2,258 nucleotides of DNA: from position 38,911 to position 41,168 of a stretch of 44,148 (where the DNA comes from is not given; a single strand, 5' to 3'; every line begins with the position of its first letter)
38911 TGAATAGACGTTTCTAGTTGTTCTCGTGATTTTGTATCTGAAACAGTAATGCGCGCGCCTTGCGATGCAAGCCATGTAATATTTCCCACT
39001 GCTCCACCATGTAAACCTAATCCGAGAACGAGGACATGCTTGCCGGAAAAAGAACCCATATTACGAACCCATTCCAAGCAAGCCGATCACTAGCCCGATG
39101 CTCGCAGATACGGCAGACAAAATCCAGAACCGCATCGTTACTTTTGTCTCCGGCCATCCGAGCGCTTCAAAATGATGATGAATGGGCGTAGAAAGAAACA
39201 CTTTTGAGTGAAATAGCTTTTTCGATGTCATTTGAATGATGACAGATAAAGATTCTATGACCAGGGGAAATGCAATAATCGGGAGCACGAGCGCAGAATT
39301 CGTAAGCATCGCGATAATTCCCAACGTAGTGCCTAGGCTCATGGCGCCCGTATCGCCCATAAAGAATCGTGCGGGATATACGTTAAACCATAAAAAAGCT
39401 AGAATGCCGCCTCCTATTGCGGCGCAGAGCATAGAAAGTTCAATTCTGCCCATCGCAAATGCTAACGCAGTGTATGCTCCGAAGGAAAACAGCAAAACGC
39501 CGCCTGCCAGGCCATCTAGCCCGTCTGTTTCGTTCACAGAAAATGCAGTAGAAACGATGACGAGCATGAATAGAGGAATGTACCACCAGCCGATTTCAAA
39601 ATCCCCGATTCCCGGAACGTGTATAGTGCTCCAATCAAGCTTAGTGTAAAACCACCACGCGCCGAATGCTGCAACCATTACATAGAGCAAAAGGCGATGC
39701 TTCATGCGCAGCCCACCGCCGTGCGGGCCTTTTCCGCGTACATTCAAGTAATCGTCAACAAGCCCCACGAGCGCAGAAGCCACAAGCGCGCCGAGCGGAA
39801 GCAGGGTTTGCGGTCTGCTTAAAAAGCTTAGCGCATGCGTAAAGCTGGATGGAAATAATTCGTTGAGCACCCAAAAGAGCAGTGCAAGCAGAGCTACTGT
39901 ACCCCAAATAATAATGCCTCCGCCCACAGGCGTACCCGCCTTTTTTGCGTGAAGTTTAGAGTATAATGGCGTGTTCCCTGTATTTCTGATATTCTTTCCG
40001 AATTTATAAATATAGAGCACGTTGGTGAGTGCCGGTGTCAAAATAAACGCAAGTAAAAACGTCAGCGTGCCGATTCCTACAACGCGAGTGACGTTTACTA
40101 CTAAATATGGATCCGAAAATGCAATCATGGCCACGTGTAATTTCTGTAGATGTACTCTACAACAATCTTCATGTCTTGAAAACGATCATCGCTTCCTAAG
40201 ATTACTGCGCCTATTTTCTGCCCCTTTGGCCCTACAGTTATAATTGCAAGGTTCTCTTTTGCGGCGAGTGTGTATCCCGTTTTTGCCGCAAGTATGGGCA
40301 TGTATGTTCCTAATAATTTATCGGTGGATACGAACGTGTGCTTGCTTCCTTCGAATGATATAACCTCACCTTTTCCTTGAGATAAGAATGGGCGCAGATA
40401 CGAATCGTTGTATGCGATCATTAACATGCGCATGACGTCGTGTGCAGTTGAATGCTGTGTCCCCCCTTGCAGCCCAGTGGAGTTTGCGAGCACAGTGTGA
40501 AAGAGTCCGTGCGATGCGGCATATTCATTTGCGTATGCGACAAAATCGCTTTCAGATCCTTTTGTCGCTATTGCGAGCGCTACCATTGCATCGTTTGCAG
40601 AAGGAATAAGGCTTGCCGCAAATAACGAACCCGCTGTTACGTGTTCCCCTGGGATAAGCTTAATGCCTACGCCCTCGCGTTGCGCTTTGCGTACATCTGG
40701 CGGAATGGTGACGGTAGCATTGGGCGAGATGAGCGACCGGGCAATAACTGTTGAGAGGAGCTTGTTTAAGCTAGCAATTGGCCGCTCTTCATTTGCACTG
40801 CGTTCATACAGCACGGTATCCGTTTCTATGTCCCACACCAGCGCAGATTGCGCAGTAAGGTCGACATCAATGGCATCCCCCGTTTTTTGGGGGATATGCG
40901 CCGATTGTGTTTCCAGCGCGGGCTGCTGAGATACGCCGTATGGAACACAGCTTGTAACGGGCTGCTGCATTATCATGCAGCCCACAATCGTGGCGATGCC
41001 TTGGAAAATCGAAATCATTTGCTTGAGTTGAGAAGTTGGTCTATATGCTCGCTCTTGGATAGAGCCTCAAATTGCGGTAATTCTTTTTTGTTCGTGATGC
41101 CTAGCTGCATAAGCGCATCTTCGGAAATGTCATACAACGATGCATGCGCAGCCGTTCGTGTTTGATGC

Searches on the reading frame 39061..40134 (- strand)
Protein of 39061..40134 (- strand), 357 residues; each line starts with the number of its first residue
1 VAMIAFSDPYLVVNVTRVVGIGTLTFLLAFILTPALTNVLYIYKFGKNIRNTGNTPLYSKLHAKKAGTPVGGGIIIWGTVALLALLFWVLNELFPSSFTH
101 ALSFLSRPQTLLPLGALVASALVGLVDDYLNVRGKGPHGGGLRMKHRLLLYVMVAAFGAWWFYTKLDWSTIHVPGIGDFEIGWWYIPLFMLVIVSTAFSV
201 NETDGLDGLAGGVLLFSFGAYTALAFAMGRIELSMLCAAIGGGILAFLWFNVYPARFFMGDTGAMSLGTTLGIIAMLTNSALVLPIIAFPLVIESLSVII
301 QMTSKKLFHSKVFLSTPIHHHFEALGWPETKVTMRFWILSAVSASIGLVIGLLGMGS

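Call 16: search_protein_families(library=pfam, proteins=[window:39061-40134:-], max_evalue=0.001)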
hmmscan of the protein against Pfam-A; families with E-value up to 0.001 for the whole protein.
window:39061-40134:- (357 aa): 1 family
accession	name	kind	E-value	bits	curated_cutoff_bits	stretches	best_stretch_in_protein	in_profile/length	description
PF00953.26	Glycos_transf_4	-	8.3e-32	110.8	27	1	114-277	5-158/160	Glycosyl transferase family 4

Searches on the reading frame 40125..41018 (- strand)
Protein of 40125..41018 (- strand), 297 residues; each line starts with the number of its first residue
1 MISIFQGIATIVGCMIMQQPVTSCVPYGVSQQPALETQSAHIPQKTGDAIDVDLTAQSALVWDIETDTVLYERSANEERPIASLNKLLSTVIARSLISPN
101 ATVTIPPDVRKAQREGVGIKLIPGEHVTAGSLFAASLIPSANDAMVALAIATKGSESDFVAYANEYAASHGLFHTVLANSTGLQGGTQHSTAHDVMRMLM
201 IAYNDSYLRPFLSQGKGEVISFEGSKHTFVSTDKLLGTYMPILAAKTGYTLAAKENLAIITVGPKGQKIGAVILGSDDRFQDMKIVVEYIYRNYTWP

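Call 70: search_protein_families(library=pfam, proteins=[window:40125-41018:-], max_evalue=0.001)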
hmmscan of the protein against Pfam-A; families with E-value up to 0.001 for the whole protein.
window:40125-41018:- (297 aa): 1 family
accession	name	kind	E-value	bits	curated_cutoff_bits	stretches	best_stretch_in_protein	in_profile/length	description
PF00768.25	Peptidase_S11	-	1.9e-34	119.6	27.6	1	53-276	9-237/239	D-alanyl-D-alanine carboxypeptidase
